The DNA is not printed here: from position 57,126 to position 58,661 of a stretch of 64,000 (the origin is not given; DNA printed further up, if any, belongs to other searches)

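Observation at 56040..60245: Tight operon: signal peptidase I - SAM methyltransferase - radical SAM/SPASM enzyme - two unknown membrane proteins (candidate protein/peptide maturation system)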

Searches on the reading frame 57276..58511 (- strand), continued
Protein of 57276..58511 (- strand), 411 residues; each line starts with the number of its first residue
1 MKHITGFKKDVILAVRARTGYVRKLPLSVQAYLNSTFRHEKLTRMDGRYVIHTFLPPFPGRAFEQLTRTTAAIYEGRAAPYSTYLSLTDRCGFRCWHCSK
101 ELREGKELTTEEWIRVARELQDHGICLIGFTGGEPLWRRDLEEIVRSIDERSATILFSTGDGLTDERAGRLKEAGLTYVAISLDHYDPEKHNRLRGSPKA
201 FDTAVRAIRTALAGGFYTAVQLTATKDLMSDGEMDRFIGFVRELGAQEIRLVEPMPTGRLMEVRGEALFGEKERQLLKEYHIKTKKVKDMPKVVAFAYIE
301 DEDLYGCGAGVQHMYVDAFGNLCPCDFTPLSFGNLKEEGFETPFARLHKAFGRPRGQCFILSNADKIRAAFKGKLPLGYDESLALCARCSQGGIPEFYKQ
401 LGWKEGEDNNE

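Call 18: find_encoding_contigs(protein=P0087, flank=6000, max_places=3)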
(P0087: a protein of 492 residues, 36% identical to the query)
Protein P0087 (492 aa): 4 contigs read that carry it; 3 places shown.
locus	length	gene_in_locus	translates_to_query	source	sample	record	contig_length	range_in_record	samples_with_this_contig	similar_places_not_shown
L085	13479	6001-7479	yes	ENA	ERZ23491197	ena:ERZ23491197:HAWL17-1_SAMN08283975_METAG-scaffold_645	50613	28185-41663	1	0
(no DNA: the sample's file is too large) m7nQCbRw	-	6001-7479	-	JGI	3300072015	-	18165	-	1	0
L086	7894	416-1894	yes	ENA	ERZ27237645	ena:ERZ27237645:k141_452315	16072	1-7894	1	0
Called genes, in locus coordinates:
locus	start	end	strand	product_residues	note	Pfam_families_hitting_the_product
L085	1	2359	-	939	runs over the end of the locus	PF01011:PQQ (faint), PF13360:PQQ_2, PF13570:Beta-prop_ACSF4, PF13360:PQQ_2, PF13570:Beta-prop_ACSF4, PF16656:Pur_ac_phosph_N (faint), PF00041:fn3 (faint), PF25788:Ig_Rha78A_N (faint)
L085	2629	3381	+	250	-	PF01206:TusA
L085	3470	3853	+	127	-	-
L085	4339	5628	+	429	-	PF04143:Sulf_transp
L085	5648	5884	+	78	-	PF01206:TusA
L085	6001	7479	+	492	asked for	PF04055:Radical_SAM, PF13186:SPASM (weak), PF01206:TusA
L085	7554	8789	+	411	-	-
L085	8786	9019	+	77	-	PF11823:Se_S_carrier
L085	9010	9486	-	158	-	PF15102:TMEM154 (weak)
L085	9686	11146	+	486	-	PF02254:TrkA_N, PF07992:Pyr_redox_2 (faint), PF02080:TrkA_C (weak), PF02254:TrkA_N, PF02080:TrkA_C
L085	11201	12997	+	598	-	PF23894:LD_SV2, PF02386:TrkH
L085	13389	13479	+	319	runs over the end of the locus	PF03144:GTP_EFTU_D2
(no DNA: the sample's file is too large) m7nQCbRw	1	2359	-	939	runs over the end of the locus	PF01011:PQQ (faint), PF13360:PQQ_2, PF13570:Beta-prop_ACSF4, PF13360:PQQ_2, PF13570:Beta-prop_ACSF4, PF16656:Pur_ac_phosph_N (faint), PF00041:fn3 (faint), PF25788:Ig_Rha78A_N (faint)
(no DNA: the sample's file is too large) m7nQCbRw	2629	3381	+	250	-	PF01206:TusA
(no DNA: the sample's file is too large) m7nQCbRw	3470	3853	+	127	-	-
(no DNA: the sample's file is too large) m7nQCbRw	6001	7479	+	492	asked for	PF04055:Radical_SAM, PF13186:SPASM (weak), PF01206:TusA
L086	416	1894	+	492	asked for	PF04055:Radical_SAM, PF13186:SPASM (weak), PF01206:TusA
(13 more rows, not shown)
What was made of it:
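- Others are TusA fusions with YeeE and a cysteine desulfurase (call 18). TusA-fused paralogues sit with YeeE, a cysteine desulfurase and an Se/S-carrier protein, which hints at sulfur chemistry (call 18).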

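Call 19: find_encoding_contigs(protein=P0103, flank=6000, max_places=2)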
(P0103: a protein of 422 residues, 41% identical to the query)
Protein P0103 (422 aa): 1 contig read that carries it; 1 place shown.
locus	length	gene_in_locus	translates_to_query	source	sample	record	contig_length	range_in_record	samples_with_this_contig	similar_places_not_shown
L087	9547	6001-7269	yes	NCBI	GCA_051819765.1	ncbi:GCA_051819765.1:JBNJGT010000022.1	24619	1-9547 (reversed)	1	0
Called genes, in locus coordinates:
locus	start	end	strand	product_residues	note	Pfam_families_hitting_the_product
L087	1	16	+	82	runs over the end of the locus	PF04193:PQ-loop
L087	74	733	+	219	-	PF20582:UPF0758_N, PF04002:RadC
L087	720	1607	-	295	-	-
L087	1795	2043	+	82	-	-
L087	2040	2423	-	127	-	-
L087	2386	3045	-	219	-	PF00730:HhH-GPD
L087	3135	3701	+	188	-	PF01209:Ubie_methyltran, PF08003:Methyltransf_9 (weak), PF13489:Methyltransf_23, PF00398:RrnaAD (weak), PF13847:Methyltransf_31, PF08241:Methyltransf_11, PF08242:Methyltransf_12, PF13649:Methyltransf_25, +2 more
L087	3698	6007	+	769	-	PF20154:LNT_N, PF00795:CN_hydrolase, PF01209:Ubie_methyltran, PF05175:MTS, PF08241:Methyltransf_11, PF08242:Methyltransf_12, PF13649:Methyltransf_25, PF13847:Methyltransf_31, +4 more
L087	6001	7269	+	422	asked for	PF04055:Radical_SAM, PF13186:SPASM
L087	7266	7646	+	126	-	-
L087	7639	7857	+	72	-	-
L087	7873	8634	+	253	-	PF00561:Abhydrolase_1, PF12146:Hydrolase_4, PF12697:Abhydrolase_6, PF03096:Ndr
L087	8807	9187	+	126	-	-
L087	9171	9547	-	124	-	?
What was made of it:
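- An Lnt–MT fusion protein next to the rSAM (call 19).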

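Call 22: predict_structure(alignment_id=A1)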
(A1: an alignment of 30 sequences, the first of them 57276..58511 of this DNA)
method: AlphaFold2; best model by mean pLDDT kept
length: 411 residues; sequences in the alignment: 30
mean_pLDDT: 93.6   pTM: 0.93
mean pLDDT of the five models: 93.6, 93.2, 93.1, 91.4, 91.2
residues with pLDDT >= 90: 349; 70-90: 54; 50-70: 5; < 50: 3
segments of 3 or more residues with pLDDT < 50: 409-411
pLDDT, mean of each block of 10 residues (from residue 1): 94 91 93 91 96 97 96 91 97 93 93 98 97 95 98 98 98 98 98 98 99 98 93 95 98 92 81 94 93 94 92 96 95 96 95 90 90 91 92 91 69 34
secondary structure, 60 per line:
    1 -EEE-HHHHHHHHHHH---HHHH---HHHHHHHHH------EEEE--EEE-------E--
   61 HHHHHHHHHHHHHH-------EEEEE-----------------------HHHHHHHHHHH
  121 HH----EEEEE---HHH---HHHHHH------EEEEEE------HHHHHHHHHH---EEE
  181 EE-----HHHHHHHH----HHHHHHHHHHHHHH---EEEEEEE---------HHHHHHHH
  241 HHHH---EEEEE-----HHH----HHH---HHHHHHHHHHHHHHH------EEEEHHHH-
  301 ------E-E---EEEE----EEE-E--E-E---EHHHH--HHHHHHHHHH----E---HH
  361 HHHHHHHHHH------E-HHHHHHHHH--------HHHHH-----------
elements in order: E2-4 H6-16 H20-23 H27-35 E42-45 E48-50 H61-74 E82-86 H110-122 E127-131 H141-146 E153-158 H165-174 E178-182 H188-195 H200-213 E217-223 H233-244 E248-252 H271-285 E292-295 H296-299 E313-316 E321-323 H335-338 H341-350 H359-370 H379-387 H396-400
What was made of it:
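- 57276..58511 (-): Radical SAM enzyme. It has a CxxxCxxC cluster (C91, C95, C98) and a twitch-like auxiliary domain (C307, C325 and C358 invariant; C386 mostly conserved). It also has a family-specific 80-aa N-terminal domain with an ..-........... motif. AlphaFold model pLDDT 93.6 (call 22).
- On RRE (PqqD-like leader-recognition element) in the rSAM N-terminal extension: In the model the order is strand, three helices, two strands, helix (call 22).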

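Call 29: fold_search(model_id=the predicted structure, library=pdb)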
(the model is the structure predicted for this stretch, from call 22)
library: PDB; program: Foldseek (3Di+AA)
matches with E <= 10: 1859; with E <= 0.001: 217
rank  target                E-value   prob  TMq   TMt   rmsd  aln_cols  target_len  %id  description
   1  6efn                  1.1e-15  1.00  0.57  0.60   6.8       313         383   22  Structure of a RiPP maturase, SkfB (released 2018-10-24)
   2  7vob                  1.5e-13  1.00  0.56  0.69   4.1       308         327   22  The crystal structure of a Radical SAM Enzyme BlsE involved in the Biosynthesis of Blasticidin S (released 2022-05-04)
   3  5v1t_A                4.3e-12  1.00  0.56  0.53   5.1       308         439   17  Crystal structure of Streptococcus suis SuiB bound to precursor peptide SuiA (released 2017-08-30)
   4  5v1s_A                5.7e-12  1.00  0.50  0.49   5.4       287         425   18  Crystal structure of Streptococcus suis SuiB bound to S-adenosylmethionine (released 2017-08-30)
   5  5v1q_B                1.0e-11  1.00  0.51  0.48   7.7       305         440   17  Crystal structure of Streptococcus suis SuiB (released 2017-08-30)
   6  5v1q_A                1.2e-11  1.00  0.50  0.48   5.5       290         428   18  Crystal structure of Streptococcus suis SuiB (released 2017-08-30)
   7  1tv7_A                3.1e-11  1.00  0.52  0.63   7.7       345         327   21  Structure of the S-adenosylmethionine dependent Enzyme MoaA (released 2004-08-31)
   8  5vsl_A                3.5e-11  1.00  0.51  0.78   3.5       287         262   16  Crystal structure of viperin with bound [4Fe-4S] cluster and S-adenosylhomocysteine (SAH) (released 2017-06-14)
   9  5v1s_B                4.3e-11  1.00  0.54  0.52   5.1       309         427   17  Crystal structure of Streptococcus suis SuiB bound to S-adenosylmethionine (released 2017-08-30)
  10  2fb2_B                5.4e-11  1.00  0.49  0.61   8.4       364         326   20  Structure of the MoaA Arg17/266/268/Ala triple mutant (released 2006-05-09)
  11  5vsm_A                6.7e-11  1.00  0.50  0.77   3.7       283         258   17  Crystal structure of viperin with bound [4Fe-4S] cluster, 5'-deoxyadenosine, and L-methionine (released 2017-06-14)
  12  6c8v                  6.7e-11  1.00  0.49  0.63   4.8       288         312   19  X-ray structure of PqqE from Methylobacterium extorquens (released 2018-02-14)
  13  2fb2_A                1.3e-10  1.00  0.49  0.61   7.8       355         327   20  Structure of the MoaA Arg17/266/268/Ala triple mutant (released 2006-05-09)
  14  5vsl_B                2.4e-10  1.00  0.50  0.78   3.3       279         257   16  Crystal structure of viperin with bound [4Fe-4S] cluster and S-adenosylhomocysteine (SAH) (released 2017-06-14)
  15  8hzv_C                2.4e-10  1.00  0.46  0.40   8.8       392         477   14  The crystal structure of a Radical SAM Enzyme DesII (released 2024-07-10)
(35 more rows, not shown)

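Call 32: search_protein_families(library=pfam, alignment_id=A2, max_evalue=0.0001)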
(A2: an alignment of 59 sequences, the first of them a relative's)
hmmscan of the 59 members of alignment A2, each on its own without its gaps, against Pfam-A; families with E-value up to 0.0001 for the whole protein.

A. member 1, L004:7265-8086:+ (274 aa): 1 family
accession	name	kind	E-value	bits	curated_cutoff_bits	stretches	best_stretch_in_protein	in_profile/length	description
PF04199.19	Cyclase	-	8.6e-33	114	23.1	1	4-201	1-142/142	Putative cyclase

B. families by the number of members that match (of 59 scanned): 57 families (the first 25 are shown)
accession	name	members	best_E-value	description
PF00561.26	Abhydrolase_1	7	3.5e-28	alpha/beta hydrolase fold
PF12146.15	Hydrolase_4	7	1.2e-15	Serine aminopeptidase, S33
PF12697.13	Abhydrolase_6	6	1.8e-15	Alpha/beta hydrolase family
PF03096.20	Ndr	5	2.1e-07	Ndr family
PF07690.21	MFS_1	3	2.2e-37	Major Facilitator Superfamily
PF00266.25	Aminotran_5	2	1e-87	Aminotransferase class-V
PF00158.32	Sigma54_activat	2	2.5e-72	Sigma-54 interaction domain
PF00501.34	AMP-binding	2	4.3e-65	AMP-binding enzyme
PF01553.26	Acyltransferase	2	1.7e-25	Acyltransferase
PF05977.19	MFS_3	2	2.7e-24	Transmembrane secretion effector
PF25601.1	AAA_lid_14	2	2.3e-21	AAA+ ATPase lid domain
PF14532.12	Sigma54_activ_2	2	2.6e-19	Sigma-54 interaction domain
PF01041.23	DegT_DnrJ_EryC1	2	5.2e-12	DegT/DnrJ/EryC1/StrS aminotransferase family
PF01053.26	Cys_Met_Meta_PP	2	2.6e-10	Cys/Met metabolism PLP-dependent enzyme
PF00155.27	Aminotran_1_2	2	1.1e-09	Aminotransferase class I and II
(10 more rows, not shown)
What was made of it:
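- Closest known: BioC/BioH-type carboxyl methyl-ester masking. Same: Alpha/beta hydrolases recur downstream in some clades (call 32).
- An alpha/beta hydrolase lies just downstream in 7 of 59 neighbours (call 32).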

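Call 33: search_protein_families(library=pfam, alignment_id=A3, max_evalue=0.0001)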
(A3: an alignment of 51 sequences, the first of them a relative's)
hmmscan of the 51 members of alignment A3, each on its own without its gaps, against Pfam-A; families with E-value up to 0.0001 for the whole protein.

A. member 1, L004:5541-6011:+ (157 aa): 2 families
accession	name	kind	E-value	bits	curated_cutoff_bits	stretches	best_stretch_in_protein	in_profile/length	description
PF03364.25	Polyketide_cyc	-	2.3e-14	54.2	23.4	1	9-125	1-118/126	Polyketide cyclase / dehydrase and lipid transport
PF10604.15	Polyketide_cyc2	-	6.8e-12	46.3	27.4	1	2-125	3-121/142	Polyketide cyclase / dehydrase and lipid transport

B. families by the number of members that match (of 51 scanned): 60 families (the first 25 are shown)
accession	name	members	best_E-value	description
PF01554.23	MatE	3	1.1e-76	MatE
PF00731.26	AIRC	3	3.4e-14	AIR carboxylase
PF07883.17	Cupin_2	3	4.1e-09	Cupin domain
PF12844.13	HTH_19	3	2.7e-08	Helix-turn-helix domain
PF04389.22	Peptidase_M28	2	9.5e-19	Peptidase family M28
PF00583.31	Acetyltransf_1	2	1.6e-18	Acetyltransferase (GNAT) family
PF00440.29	TetR_N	2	2.5e-14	Bacterial regulatory proteins, tetR family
PF03773.19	ArsP_1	2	3.1e-11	Predicted permease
PF01381.28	HTH_3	2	2e-07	Helix-turn-helix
PF12147.14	Methyltransf_20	1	5.4e-87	Putative methyltransferase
PF01580.24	FtsK_SpoIIIE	1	1.4e-70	FtsK/SpoIIIE family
PF00850.24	Hist_deacetyl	1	4.6e-59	Histone deacetylase domain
PF01699.29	Na_Ca_ex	1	2.3e-55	Sodium/calcium exchanger protein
PF10101.14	DUF2339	1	8.3e-50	Predicted membrane protein (DUF2339)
PF03706.18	LPG_synthase_TM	1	2.1e-39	Lysylphosphatidylglycerol synthase TM region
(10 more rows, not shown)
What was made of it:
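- Neighbourhoods are highly variable (calls 32, 33).
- Tried and rejected: The commonest family is alpha/beta hydrolase, in 7 of 59 (calls 32, 33).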

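Call 37: search_protein_families(library=padloc, proteins=[window:57276-58511:-], max_evalue=0.01)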
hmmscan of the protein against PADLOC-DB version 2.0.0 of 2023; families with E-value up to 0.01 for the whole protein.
window:57276-58511:- (411 aa): 3 families
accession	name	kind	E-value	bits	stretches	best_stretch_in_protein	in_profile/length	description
PDLC02903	pVip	-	1.1e-09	36.1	1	85-194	4-111/257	Viperins not associated with kinases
PDLC02904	pVip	-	5.8e-08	30.6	1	87-193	9-117/262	Viperins associated with kinases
PDLC02905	pVip-kinase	-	4.4e-05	20.9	1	87-191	188-299/474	Viperin-kinase fusion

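Call 38: search_protein_families(library=phrogs, proteins=[window:57276-58511:-], max_evalue=0.001)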
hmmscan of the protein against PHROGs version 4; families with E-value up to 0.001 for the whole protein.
window:57276-58511:- (411 aa): 1 family
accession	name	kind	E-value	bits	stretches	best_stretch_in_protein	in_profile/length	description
phrog_1802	-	other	2.4e-06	27.7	1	67-328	30-322/556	radical SAM domain-containing protein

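Call 40: search_protein_families(library=pfam, proteins=[L029:2969-3826:+, L029:3838-4884:+, L029:5877-6323:+, L029:10029-10946:+, L029:11094-12170:+, L024:5108-6205:+, L024:6354-7136:+, L024:7144-7995:+, L024:12735-13247:+, L024:13299-15185:+], max_evalue=0.001)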
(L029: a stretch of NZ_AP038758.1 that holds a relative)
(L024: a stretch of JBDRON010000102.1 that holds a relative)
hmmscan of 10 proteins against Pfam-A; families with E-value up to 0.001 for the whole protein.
L029:2969-3826:+ (286 aa): 16 families
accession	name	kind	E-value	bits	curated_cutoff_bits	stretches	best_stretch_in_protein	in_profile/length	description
PF01656.29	CbiA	-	4.1e-21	75.7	25.4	1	3-266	1-124/125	CobQ/CobB/MinD/ParA nucleotide binding domain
PF10609.15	ParA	-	1.9e-15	57.4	27.1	2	3-85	6-90/246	NUBPL iron-transfer P-loop NTPase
PF00037.32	Fer4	-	9.4e-11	41.5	21.1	2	95-115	4-24/24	4Fe-4S binding domain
PF14697.11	Fer4_21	-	1.1e-10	41.9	35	1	67-114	6-57/59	4Fe-4S dicluster domain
PF12837.12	Fer4_6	-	2.7e-10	40.1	25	2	92-114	2-24/24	4Fe-4S binding domain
PF13614.12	AAA_31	-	7.7e-10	39.4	27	1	3-49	4-50/177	AAA domain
PF13187.11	Fer4_9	-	2.1e-09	37.7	27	1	99-127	2-30/52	4Fe-4S dicluster domain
PF12797.12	Fer4_2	-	3.2e-08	33.5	24.5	1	91-111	2-22/22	4Fe-4S binding domain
PF12838.12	Fer4_7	-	4.7e-08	33.8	27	1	68-113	1-52/52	4Fe-4S dicluster domain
PF13484.11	Fer4_16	-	2.4e-07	31.8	30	1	99-120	2-23/66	4Fe-4S double cluster binding domain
PF00142.24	Fer4_NifH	-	3.5e-07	30.4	25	1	142-285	92-244/271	4Fe-4S iron sulfur cluster binding proteins, NifH/frxC family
PF13237.11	Fer4_10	-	6.5e-07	29.6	25.5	2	65-110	5-53/53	4Fe-4S dicluster domain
PF13183.11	Fer4_8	-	8.6e-07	29.8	27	0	97-116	3-22/68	4Fe-4S dicluster domain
PF12800.12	Fer4_4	-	9e-06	26.1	24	1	97-112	2-17/17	4Fe-4S binding domain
PF13534.11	Fer4_17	-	0.00012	23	22.2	0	64-81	41-58/61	4Fe-4S dicluster domain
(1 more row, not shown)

L029:3838-4884:+ (349 aa): 2 families
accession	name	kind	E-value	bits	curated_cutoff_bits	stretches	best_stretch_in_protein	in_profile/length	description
PF01545.26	Cation_efflux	-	5e-46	157.4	26.6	1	7-198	2-198/198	Cation efflux family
PF16916.11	ZT_dimer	-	5.3e-05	23.6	26.7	1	204-275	3-75/78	Dimerisation domain of Zinc Transporter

L029:5877-6323:+ (149 aa): 0 families

L029:10029-10946:+ (306 aa): 1 family
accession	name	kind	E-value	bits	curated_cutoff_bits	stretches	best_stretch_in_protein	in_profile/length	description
PF03741.22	TerC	-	7.5e-52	176.1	27.8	1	70-272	2-176/178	Integral membrane protein TerC family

L029:11094-12170:+ (359 aa): 4 families
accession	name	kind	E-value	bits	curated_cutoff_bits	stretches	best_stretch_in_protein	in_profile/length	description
PF01546.33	Peptidase_M20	-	6.5e-25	88.7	24.6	1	67-352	1-205/206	Peptidase family M20/M25/M40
PF07687.19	M20_dimer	-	4e-17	62.5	21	1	165-262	2-99/107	Peptidase dimerisation domain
PF04389.22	Peptidase_M28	-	2.6e-10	40.8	21.3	1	54-155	2-94/193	Peptidase family M28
PF05343.19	Peptidase_M42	-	2.2e-06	27.4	23.2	1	87-154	124-189/292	M42 glutamyl aminopeptidase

L024:5108-6205:+ (366 aa): 4 families
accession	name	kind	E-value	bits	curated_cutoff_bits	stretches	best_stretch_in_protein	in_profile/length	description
PF12698.13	ABC2_membrane_3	-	1.3e-52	179.5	31.6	1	19-358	1-346/347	ABC-2 family transporter protein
PF01061.29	ABC2_membrane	-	1.1e-32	113.7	26.9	1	171-331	48-211/211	ABC-2 type transporter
PF12679.13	ABC2_membrane_2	-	3.1e-19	69.7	27.2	1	7-364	3-281/283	ABC-2 family transporter protein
PF12730.13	ABC2_membrane_4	-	2.1e-05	25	27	1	176-268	54-150/179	ABC-2 family transporter protein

L024:6354-7136:+ (261 aa): 0 families

L024:7144-7995:+ (284 aa): 1 family
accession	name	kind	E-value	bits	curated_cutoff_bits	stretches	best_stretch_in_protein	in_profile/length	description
PF01040.23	UbiA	-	1.7e-26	93.5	34.2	1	35-254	18-228/250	UbiA prenyltransferase family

L024:12735-13247:+ (171 aa): 1 family
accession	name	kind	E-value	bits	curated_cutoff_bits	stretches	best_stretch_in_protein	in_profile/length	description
PF09835.14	DUF2062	-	1.1e-20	74.6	27.4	1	46-164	5-125/147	Uncharacterized protein conserved in bacteria (DUF2062)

L024:13299-15185:+ (629 aa): 9 families
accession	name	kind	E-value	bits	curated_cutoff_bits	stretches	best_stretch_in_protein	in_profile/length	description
PF08486.15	SpoIID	-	2.3e-27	95.9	23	1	334-424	5-97/97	Stage II sporulation protein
PF07719.23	TPR_2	-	6.7e-10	38.8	27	1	93-123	3-33/34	Tetratricopeptide repeat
PF14559.12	TPR_19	-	1.4e-05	25.8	25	0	43-90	4-55/68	Tetratricopeptide repeat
PF13181.12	TPR_8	-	1.5e-05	25.2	25.7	0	92-123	2-33/34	Tetratricopeptide repeat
PF00515.34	TPR_1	-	4.4e-05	23.5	27.8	1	92-124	2-34/34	Tetratricopeptide repeat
PF13432.12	TPR_16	-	6.7e-05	23.7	32.7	0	66-116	3-56/65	Tetratricopeptide repeat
PF13424.12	TPR_12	-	7.4e-05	23.3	30.1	0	93-122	47-76/77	Tetratricopeptide repeat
PF25063.1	ARM_TT21_C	-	0.00034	21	35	0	104-175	108-180/209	Tetratricopeptide repeat protein 21 C-terminal ARM domain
PF13428.12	TPR_14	-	0.00048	21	23.5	0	63-86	4-27/44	Tetratricopeptide repeat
